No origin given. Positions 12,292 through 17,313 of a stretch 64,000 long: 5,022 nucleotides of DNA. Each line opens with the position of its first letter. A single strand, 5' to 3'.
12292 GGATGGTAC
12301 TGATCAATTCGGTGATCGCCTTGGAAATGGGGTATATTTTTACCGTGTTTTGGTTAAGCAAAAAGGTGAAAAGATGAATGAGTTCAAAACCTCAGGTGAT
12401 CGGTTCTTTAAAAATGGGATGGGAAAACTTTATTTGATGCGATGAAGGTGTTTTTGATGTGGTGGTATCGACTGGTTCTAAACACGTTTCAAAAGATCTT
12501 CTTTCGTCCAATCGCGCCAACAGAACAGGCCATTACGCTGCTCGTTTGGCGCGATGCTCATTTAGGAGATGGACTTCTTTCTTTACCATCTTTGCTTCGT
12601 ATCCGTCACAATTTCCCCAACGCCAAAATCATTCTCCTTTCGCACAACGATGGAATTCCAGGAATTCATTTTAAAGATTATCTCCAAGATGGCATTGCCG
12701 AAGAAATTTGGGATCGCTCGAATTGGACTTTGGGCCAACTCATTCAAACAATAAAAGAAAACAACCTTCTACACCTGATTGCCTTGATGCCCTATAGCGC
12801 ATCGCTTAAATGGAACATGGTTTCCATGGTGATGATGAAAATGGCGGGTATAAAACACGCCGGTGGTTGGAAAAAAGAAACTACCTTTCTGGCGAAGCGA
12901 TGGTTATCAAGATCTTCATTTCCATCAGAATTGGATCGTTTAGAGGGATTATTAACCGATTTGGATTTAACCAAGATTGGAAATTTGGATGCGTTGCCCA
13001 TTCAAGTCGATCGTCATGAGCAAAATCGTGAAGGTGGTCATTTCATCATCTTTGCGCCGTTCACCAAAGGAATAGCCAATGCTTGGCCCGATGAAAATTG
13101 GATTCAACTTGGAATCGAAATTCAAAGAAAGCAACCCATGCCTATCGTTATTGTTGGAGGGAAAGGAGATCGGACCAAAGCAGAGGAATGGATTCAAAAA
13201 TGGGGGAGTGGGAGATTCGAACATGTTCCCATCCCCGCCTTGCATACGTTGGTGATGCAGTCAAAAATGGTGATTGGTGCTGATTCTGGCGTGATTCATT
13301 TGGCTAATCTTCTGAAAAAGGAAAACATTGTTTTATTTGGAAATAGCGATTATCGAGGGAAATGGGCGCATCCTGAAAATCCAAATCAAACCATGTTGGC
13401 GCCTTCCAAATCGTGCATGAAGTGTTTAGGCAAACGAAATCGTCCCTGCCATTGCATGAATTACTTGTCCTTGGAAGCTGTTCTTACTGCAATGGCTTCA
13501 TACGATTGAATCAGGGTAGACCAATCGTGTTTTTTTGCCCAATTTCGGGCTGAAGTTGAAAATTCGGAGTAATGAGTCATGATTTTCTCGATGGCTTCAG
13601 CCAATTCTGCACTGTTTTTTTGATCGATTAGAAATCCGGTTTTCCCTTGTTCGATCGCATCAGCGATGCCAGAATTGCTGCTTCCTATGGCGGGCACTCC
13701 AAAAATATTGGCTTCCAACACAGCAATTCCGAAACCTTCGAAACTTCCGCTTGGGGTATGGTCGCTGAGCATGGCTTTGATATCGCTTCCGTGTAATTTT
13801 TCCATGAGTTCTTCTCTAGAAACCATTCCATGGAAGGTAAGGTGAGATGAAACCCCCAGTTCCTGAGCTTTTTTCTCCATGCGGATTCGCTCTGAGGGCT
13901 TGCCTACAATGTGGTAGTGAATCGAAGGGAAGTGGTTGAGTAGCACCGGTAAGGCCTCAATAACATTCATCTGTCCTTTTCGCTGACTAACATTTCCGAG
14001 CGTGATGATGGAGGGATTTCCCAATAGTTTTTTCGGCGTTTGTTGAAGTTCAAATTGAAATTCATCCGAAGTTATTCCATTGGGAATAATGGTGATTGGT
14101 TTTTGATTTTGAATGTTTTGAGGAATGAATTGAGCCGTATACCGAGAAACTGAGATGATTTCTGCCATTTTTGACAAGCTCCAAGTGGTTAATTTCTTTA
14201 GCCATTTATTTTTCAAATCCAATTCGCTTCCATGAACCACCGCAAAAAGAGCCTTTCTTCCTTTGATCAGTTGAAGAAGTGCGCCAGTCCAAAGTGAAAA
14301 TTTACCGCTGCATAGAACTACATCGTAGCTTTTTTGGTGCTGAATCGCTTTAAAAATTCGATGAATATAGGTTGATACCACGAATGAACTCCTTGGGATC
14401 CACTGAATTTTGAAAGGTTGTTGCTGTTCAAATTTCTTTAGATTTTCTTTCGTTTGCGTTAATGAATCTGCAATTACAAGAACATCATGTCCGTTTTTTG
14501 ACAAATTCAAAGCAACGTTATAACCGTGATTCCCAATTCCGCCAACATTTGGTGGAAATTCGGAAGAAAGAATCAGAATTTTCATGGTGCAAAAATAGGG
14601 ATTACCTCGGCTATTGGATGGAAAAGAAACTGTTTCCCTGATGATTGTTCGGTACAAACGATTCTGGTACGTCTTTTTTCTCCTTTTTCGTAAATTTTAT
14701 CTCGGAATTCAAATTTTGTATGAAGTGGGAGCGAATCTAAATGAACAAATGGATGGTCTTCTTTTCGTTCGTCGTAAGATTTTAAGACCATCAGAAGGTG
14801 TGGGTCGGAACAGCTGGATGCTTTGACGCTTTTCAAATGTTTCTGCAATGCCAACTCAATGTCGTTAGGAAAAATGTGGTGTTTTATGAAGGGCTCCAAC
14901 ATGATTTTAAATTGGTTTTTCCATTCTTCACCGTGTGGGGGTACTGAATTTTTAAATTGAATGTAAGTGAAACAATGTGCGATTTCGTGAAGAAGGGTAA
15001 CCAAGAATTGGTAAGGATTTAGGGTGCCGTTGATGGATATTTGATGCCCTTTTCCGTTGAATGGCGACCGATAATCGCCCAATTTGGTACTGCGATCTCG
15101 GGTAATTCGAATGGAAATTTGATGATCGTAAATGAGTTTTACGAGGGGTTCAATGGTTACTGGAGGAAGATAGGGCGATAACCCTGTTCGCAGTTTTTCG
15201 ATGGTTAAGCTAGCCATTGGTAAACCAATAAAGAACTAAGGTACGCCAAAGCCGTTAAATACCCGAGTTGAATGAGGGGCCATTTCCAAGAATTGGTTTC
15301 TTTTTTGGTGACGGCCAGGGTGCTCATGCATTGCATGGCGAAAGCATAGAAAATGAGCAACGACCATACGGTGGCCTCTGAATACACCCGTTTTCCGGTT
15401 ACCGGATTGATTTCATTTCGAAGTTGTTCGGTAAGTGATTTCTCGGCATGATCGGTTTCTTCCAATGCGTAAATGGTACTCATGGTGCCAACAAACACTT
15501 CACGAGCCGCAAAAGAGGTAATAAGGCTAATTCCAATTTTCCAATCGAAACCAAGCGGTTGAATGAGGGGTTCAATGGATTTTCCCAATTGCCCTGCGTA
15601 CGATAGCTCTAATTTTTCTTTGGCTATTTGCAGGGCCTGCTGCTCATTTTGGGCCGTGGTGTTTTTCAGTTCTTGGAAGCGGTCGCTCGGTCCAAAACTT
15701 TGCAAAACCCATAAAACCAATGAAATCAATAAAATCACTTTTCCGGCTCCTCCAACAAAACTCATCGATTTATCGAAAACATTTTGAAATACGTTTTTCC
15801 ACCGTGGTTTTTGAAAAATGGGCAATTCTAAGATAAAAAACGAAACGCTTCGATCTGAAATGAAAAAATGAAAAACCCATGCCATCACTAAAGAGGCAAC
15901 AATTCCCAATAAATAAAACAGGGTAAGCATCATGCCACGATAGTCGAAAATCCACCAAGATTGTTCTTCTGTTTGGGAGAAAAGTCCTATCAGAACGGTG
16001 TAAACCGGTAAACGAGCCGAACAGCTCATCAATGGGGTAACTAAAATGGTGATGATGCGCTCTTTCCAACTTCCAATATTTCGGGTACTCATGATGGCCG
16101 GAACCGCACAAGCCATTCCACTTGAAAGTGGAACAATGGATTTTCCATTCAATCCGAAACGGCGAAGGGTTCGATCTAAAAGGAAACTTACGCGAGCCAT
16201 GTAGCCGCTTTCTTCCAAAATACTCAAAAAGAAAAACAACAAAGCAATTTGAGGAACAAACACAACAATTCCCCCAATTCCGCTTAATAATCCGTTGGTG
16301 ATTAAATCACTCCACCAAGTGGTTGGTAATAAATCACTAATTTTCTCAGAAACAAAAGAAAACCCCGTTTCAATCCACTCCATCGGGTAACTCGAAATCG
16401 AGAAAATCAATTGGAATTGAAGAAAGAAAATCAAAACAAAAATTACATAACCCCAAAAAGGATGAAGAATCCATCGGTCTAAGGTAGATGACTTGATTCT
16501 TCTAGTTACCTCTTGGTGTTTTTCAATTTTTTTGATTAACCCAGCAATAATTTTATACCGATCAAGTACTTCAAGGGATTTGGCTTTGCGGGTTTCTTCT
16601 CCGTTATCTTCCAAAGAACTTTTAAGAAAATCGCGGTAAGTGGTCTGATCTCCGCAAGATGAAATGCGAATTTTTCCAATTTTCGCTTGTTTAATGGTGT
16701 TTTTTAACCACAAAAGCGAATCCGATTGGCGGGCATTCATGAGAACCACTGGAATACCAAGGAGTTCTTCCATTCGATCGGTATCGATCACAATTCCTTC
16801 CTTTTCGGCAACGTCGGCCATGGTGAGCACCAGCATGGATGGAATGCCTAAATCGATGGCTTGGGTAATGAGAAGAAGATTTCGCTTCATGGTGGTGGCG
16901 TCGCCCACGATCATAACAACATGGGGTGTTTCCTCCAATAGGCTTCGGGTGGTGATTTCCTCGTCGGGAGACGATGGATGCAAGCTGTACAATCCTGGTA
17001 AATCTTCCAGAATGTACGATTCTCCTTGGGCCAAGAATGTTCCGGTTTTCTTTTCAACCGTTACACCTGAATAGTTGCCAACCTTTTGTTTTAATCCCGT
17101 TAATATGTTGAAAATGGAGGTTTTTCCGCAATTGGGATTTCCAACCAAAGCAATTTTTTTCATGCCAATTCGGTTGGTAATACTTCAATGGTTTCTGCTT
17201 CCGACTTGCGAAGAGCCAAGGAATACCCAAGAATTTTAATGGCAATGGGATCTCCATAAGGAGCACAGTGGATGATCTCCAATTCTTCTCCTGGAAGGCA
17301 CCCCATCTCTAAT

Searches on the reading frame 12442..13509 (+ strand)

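Call 32: search_protein_families(library=pfam, proteins=[window:12442-13509:+], max_evalue=0.0001)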
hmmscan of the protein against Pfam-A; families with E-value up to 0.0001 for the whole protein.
window:12442-13509:+ (355 aa): 1 family
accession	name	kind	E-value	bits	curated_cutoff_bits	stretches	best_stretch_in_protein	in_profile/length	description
PF01075.23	Glyco_transf_9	-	4.6e-14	52.8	22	1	131-334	28-242/247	Glycosyltransferase family 9 (heptosyltransferase)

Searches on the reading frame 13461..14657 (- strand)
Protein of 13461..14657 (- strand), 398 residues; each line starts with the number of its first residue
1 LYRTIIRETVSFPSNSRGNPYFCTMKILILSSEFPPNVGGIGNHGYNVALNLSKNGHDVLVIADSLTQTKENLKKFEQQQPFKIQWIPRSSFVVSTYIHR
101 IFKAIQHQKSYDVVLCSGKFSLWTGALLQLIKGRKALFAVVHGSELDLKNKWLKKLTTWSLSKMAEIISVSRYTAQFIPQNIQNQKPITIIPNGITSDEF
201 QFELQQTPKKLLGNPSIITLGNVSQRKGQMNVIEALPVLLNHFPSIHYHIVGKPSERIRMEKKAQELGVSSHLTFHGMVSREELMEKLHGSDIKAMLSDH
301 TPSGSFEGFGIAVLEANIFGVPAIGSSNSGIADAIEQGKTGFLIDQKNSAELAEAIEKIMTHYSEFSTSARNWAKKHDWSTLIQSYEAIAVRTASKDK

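Call 32: search_protein_families(library=pfam, proteins=[window:13461-14657:-], max_evalue=0.0001)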
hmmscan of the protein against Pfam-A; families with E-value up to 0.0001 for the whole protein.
window:13461-14657:- (398 aa): 6 families
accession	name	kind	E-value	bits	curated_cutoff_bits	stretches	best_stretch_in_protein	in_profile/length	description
PF00534.26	Glycos_transf_1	-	4.9e-34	117.8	26.4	1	209-370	10-165/172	Glycosyl transferases group 1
PF13692.12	Glyco_trans_1_4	-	2.4e-24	86.7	27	1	215-361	2-141/142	Glycosyl transferases group 1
PF13439.12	Glyco_transf_4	-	1.3e-19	71.3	28.5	1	38-197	1-168/170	Glycosyltransferase Family 4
PF20706.3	GT4-conflict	-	5.4e-10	39.2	26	1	183-372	170-367/385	Family 4 Glycosyltransferase in conflict systems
PF08323.17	Glyco_transf_5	-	1.8e-06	28.3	22.7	1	26-91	1-63/239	Starch synthase catalytic domain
PF13579.12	Glyco_trans_4_4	-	4.7e-06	27.5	29.7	1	39-194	1-158/158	Glycosyl transferase 4-like domain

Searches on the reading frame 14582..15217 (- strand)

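Call 32: search_protein_families(library=pfam, proteins=[window:14582-15217:-], max_evalue=0.0001)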
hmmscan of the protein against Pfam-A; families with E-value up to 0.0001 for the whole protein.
window:14582-15217:- (211 aa): 1 family
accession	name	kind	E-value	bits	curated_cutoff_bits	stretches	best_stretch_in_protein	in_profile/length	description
PF10263.15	SprT-like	-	3.5e-06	27.3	25.6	1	57-104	43-93/108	SprT-like family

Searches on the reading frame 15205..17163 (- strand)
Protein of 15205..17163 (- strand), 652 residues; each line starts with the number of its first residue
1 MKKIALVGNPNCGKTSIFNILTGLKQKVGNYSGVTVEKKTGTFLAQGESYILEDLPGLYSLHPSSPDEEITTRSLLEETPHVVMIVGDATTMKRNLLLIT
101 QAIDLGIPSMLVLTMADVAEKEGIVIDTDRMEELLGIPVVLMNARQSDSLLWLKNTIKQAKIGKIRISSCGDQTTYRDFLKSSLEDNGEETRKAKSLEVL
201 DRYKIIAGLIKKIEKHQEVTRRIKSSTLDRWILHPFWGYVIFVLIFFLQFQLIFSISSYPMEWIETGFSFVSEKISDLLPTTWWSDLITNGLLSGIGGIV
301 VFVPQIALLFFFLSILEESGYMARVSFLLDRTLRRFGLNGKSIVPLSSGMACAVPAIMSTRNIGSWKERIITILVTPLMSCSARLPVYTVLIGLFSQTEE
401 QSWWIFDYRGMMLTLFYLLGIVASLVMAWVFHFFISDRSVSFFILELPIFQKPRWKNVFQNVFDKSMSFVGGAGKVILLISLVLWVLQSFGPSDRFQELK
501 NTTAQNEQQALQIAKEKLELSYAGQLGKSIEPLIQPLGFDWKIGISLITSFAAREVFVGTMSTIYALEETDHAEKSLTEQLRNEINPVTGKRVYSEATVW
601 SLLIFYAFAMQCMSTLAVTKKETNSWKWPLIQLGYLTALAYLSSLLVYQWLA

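Call 33: search_protein_families(library=pfam, proteins=[window:15205-17163:-], max_evalue=0.0001)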
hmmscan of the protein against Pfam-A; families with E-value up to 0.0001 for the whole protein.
window:15205-17163:- (652 aa): 4 families
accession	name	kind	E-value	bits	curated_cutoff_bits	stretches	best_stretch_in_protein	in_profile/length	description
PF02421.24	FeoB_N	-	7.7e-55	185.1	27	1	3-155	2-154/156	Ferrous iron transport protein B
PF07670.19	Gate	-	8.4e-42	142.3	29.6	2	300-394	2-103/104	Nucleoside recognition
PF01926.29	MMR_HSR1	-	1.5e-15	57.7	21.9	1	3-113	1-111/113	50S ribosome-binding GTPase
PF07664.17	FeoB_C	-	1.6e-12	47.4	26.6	1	414-465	2-54/54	Ferrous iron transport protein B C terminus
